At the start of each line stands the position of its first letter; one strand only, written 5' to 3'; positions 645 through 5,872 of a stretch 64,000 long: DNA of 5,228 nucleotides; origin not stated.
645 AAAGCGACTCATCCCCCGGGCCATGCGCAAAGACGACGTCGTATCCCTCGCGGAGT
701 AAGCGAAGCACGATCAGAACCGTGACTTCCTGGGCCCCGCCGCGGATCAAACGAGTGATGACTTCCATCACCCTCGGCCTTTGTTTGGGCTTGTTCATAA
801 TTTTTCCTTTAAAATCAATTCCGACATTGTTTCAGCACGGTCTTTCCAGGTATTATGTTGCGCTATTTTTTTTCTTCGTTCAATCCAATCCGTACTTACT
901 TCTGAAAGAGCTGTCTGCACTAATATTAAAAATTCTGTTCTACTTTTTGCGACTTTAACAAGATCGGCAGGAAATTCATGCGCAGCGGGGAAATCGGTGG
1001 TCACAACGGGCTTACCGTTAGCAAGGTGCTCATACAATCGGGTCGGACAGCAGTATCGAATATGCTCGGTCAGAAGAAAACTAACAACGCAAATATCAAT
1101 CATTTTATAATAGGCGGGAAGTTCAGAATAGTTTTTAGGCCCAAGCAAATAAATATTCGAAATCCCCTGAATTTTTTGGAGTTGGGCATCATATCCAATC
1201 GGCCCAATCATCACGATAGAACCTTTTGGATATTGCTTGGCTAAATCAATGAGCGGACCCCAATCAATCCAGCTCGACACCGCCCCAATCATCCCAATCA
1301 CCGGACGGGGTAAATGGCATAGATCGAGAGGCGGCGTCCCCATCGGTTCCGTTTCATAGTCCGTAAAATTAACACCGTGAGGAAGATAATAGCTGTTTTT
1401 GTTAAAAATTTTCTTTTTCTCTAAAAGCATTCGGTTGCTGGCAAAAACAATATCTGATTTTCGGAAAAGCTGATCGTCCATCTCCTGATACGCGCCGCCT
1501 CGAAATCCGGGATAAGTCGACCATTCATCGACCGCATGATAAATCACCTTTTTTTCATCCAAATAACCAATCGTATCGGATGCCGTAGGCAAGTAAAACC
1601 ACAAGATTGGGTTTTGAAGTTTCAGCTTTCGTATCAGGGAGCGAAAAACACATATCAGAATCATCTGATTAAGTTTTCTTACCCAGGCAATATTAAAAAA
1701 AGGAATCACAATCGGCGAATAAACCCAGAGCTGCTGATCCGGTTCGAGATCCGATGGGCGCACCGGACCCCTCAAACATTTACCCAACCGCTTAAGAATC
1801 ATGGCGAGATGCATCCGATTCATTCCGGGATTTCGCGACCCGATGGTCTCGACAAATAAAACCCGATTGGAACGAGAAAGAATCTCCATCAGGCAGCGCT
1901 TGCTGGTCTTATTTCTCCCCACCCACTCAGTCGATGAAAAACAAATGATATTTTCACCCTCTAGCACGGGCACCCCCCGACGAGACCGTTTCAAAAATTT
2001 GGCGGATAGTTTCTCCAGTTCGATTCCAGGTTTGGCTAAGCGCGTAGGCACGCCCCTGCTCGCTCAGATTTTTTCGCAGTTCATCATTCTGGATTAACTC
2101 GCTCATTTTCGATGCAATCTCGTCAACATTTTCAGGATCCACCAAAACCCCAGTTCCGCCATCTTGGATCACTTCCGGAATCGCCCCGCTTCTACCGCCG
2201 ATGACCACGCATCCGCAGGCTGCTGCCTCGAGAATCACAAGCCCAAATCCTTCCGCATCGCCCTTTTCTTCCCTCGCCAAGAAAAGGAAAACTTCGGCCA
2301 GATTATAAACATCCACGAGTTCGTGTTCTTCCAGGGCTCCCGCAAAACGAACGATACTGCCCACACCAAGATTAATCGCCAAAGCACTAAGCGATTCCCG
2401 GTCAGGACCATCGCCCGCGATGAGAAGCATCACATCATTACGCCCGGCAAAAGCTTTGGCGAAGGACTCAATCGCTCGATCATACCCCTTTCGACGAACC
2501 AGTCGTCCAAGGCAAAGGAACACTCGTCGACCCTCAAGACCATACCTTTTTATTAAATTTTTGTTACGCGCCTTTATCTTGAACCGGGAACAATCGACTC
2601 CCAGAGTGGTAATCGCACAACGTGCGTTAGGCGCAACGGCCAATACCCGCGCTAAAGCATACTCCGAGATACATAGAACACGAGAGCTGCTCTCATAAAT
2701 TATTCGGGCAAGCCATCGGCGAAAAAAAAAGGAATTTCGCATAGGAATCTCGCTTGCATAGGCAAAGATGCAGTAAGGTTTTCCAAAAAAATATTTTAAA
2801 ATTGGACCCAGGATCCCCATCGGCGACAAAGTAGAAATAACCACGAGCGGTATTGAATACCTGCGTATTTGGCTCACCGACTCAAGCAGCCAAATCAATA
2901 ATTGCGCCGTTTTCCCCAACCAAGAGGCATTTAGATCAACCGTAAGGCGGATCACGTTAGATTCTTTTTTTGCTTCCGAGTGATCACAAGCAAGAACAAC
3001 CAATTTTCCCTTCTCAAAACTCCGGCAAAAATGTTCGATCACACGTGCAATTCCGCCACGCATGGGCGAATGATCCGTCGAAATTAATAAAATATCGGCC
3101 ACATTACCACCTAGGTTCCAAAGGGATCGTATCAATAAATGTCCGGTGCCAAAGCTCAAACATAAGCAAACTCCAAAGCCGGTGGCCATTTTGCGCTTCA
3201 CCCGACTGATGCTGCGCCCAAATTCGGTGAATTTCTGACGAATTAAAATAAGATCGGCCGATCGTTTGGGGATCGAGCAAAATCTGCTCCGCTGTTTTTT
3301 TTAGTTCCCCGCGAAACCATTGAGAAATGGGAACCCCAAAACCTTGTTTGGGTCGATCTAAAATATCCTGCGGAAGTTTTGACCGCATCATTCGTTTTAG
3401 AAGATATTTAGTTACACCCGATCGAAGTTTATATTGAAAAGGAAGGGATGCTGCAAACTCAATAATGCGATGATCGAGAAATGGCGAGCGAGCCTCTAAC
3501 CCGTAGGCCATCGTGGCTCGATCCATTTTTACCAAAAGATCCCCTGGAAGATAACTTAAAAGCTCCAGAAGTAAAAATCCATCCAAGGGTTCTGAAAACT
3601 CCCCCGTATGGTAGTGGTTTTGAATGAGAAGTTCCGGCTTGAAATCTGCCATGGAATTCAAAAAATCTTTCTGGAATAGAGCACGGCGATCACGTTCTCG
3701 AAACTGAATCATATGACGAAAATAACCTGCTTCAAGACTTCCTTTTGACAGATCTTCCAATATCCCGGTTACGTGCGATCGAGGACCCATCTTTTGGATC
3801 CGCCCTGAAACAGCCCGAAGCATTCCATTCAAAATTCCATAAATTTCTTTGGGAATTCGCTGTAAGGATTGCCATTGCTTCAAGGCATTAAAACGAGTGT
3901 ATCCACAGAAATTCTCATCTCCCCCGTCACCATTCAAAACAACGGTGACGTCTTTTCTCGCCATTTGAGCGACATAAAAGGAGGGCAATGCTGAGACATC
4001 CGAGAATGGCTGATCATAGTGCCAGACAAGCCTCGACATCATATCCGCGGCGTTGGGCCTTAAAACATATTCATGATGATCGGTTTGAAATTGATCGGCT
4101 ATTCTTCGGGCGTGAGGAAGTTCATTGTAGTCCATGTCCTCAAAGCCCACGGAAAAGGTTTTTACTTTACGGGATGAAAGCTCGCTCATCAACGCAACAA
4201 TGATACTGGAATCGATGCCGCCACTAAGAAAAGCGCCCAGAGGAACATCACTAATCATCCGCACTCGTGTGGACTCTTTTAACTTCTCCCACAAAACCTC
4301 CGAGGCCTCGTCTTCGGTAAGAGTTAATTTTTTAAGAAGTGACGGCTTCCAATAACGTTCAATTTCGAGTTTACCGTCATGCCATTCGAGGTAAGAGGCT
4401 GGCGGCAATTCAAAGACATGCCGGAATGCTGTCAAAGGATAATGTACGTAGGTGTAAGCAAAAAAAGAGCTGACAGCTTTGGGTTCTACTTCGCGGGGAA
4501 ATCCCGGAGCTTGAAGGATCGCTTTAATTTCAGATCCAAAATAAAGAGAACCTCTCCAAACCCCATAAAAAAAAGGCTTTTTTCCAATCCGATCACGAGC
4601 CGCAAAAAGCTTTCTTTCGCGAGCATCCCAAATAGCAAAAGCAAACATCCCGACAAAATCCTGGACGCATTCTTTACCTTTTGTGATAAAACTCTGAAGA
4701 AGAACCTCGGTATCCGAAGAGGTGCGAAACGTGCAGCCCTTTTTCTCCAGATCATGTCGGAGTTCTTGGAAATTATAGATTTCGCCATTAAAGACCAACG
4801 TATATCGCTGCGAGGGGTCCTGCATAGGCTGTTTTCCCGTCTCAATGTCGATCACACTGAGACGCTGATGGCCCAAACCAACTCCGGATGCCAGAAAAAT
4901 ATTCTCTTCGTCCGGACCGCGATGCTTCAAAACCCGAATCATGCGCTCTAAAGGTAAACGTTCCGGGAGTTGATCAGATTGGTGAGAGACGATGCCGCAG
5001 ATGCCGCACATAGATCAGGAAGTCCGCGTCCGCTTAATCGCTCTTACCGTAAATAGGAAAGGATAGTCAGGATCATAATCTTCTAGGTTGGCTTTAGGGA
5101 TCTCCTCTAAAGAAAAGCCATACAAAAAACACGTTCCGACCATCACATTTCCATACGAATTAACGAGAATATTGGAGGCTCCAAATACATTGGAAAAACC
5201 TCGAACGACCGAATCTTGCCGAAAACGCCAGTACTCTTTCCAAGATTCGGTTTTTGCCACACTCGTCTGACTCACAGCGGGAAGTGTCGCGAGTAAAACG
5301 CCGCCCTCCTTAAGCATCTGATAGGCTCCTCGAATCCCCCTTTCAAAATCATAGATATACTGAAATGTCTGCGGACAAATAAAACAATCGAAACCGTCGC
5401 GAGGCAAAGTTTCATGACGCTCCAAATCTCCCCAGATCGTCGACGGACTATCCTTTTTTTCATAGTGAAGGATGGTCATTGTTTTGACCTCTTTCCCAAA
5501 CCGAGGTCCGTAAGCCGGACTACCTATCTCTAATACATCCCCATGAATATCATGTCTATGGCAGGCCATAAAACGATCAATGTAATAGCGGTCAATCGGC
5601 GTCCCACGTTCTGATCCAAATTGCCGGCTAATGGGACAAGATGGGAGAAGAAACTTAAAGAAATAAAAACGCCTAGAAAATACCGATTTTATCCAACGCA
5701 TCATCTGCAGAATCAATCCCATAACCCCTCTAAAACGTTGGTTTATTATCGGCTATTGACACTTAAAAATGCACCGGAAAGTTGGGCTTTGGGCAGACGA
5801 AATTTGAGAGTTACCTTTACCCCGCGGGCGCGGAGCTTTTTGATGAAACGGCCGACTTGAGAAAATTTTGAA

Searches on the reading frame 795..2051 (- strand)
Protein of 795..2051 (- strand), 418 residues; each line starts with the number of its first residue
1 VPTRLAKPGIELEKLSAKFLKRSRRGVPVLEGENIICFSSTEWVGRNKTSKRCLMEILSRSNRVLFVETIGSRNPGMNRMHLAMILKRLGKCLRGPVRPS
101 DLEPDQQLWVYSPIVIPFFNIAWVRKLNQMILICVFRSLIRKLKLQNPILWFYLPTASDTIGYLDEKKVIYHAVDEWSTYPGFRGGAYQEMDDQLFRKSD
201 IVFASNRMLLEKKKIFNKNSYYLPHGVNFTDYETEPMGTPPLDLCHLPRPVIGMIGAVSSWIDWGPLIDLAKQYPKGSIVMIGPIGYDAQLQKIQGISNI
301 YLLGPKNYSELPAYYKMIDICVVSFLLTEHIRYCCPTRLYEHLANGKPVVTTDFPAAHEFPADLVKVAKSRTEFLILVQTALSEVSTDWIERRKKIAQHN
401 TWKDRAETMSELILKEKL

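Call 24: search_protein_families(library=pfam, proteins=[window:795-2051:-], max_evalue=0.01)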
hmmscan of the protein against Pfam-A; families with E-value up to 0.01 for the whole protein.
window:795-2051:- (418 aa): 3 families
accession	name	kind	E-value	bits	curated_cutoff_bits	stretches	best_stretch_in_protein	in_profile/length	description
PF13692.12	Glyco_trans_1_4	-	1.3e-07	32.4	27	1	277-360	34-114/142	Glycosyl transferases group 1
PF13524.12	Glyco_trans_1_2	-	1e-05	25.9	25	1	270-409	8-142/144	Glycosyl transferase-like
PF00534.26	Glycos_transf_1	-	1.1e-05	25.5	26.4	1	272-364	42-134/172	Glycosyl transferases group 1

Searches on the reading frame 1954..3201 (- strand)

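Call 24: search_protein_families(library=pfam, proteins=[window:1954-3201:-], max_evalue=0.01)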
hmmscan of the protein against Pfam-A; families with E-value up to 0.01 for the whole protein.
window:1954-3201:- (415 aa): 6 families
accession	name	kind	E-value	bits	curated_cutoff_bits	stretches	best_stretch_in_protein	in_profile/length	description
PF00534.26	Glycos_transf_1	-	2.9e-40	138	26.4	1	218-384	7-170/172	Glycosyl transferases group 1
PF13692.12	Glyco_trans_1_4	-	3.8e-30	105.5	27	1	226-372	2-142/142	Glycosyl transferases group 1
PF13524.12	Glyco_trans_1_2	-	8.6e-10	39.2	25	1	269-392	27-135/144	Glycosyl transferase-like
PF13439.12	Glyco_transf_4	-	8.1e-08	32.9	28.5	1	49-206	2-170/170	Glycosyltransferase Family 4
PF20706.3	GT4-conflict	-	2.6e-06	27.1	26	1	223-347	195-322/385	Family 4 Glycosyltransferase in conflict systems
PF13579.12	Glyco_trans_4_4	-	0.0078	17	29.7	0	49-194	1-151/158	Glycosyl transferase 4-like domain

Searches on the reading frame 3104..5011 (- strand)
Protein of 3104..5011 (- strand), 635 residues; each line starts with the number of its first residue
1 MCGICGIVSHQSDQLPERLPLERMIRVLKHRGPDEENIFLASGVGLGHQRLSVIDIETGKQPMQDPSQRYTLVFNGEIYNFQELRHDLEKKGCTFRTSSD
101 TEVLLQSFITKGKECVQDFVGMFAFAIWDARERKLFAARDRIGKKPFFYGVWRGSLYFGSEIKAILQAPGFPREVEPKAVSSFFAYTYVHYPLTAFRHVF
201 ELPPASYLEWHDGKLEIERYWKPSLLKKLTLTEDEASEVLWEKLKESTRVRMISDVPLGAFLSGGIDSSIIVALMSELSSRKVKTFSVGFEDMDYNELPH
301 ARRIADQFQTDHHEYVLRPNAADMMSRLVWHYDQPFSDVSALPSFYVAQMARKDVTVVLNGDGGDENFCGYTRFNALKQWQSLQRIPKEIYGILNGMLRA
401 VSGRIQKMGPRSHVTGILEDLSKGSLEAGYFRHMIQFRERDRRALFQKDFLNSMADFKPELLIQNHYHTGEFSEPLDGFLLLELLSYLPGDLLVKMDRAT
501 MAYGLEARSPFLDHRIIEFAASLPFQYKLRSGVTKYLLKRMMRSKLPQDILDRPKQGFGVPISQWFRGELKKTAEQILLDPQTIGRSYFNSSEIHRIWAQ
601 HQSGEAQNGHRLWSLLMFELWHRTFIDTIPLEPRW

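Call 24: search_protein_families(library=pfam, proteins=[window:3104-5011:-], max_evalue=0.01)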
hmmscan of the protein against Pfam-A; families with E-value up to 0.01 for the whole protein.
window:3104-5011:- (635 aa): 6 families
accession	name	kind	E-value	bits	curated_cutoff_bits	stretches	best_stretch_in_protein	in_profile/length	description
PF00733.27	Asn_synthase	-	2.9e-105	353.2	21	1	242-623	4-354/354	Asparagine synthase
PF13537.11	GATase_7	-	2e-46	157.4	25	1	48-167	1-123/123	Glutamine amidotransferase domain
PF13522.11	GATase_6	-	3.4e-42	144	27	1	33-161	1-130/130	Glutamine amidotransferase domain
PF12481.13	DUF3700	-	1.1e-05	25.5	27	1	113-165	123-176/228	Aluminium induced protein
PF24167.1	DUF7411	-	0.0024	17.9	28.7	1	261-361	6-102/194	Family of unknown function (DUF7411)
PF06508.19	QueC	-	0.006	16.5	22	1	261-315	5-58/210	Queuosine biosynthesis protein QueC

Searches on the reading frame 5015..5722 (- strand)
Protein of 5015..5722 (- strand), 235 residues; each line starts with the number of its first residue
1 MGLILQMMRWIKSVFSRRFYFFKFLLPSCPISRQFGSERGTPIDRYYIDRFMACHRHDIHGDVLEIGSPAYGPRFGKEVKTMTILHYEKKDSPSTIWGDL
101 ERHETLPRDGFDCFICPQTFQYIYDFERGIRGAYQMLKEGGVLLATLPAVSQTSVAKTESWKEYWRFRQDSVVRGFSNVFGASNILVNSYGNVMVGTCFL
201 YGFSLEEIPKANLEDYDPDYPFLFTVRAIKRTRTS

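Call 24: search_protein_families(library=pfam, proteins=[window:5015-5722:-], max_evalue=0.01)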
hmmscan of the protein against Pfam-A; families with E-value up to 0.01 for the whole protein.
window:5015-5722:- (235 aa): 4 families
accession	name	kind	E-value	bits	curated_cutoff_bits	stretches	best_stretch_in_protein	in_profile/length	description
PF08241.18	Methyltransf_11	-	0.00012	23.1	21.2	1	93-144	44-94/95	Methyltransferase domain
PF13847.12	Methyltransf_31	-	0.00046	20.3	27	1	106-171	70-130/145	Methyltransferase domain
PF13489.12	Methyltransf_23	-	0.0005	20.3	27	1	103-169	74-139/164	Methyltransferase domain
PF08242.18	Methyltransf_12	-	0.0046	18.1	30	1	97-143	53-98/98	Methyltransferase domain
